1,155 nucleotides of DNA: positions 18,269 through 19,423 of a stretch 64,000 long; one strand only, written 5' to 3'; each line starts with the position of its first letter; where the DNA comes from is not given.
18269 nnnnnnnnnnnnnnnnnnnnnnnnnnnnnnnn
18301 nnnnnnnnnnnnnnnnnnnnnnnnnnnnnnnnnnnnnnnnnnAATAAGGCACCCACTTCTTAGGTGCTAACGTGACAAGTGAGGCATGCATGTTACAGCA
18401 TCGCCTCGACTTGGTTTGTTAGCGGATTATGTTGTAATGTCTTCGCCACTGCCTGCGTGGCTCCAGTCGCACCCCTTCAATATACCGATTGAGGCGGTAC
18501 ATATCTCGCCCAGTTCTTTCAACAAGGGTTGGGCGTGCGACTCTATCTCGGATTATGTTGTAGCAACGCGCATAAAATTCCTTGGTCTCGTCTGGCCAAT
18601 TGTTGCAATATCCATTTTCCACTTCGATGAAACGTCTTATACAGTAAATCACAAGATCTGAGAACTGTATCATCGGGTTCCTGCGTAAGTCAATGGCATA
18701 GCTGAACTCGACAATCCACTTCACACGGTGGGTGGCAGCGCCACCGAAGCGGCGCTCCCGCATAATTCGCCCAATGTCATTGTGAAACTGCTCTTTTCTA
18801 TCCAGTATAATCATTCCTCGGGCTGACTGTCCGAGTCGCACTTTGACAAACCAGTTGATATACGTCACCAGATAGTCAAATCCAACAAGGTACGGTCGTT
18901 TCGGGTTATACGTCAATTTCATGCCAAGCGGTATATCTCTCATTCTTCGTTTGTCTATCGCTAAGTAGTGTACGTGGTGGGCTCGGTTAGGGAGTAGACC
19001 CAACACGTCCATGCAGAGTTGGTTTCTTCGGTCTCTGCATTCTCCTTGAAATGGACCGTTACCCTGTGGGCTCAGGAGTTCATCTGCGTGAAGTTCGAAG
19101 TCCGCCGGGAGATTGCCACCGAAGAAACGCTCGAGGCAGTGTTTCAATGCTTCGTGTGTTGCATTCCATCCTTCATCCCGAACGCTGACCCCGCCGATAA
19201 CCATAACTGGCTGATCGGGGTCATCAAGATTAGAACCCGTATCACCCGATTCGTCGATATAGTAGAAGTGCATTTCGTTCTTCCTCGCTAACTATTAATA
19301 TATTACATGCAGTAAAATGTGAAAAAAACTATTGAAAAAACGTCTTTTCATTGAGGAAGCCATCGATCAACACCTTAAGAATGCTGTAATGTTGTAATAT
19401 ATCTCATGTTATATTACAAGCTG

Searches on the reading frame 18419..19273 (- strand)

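Call 4: search_protein_families(library=pfam, proteins=[window:18419-19273:-], max_evalue=1)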
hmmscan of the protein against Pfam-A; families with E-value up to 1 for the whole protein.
window:18419-19273:- (284 aa): 1 family
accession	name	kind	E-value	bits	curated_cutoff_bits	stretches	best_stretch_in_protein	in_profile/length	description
PF12686.12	DUF3800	-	9.5e-14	52.8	21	1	3-214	1-148/149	Protein of unknown function (DUF3800)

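Call 5: search_protein_families(library=padloc, proteins=[window:18419-19273:-], max_evalue=1)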
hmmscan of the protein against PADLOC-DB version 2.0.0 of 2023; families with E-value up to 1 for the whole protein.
window:18419-19273:- (284 aa): 1 family
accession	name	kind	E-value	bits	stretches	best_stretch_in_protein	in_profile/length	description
PDLC04353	PDC-M04A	-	0.023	12.1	1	4-48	7-47/232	-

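Call 6: search_protein_families(library=ncbifam, proteins=[window:18419-19273:-], max_evalue=1)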
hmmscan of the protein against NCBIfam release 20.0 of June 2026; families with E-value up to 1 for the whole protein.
window:18419-19273:- (284 aa): 0 families
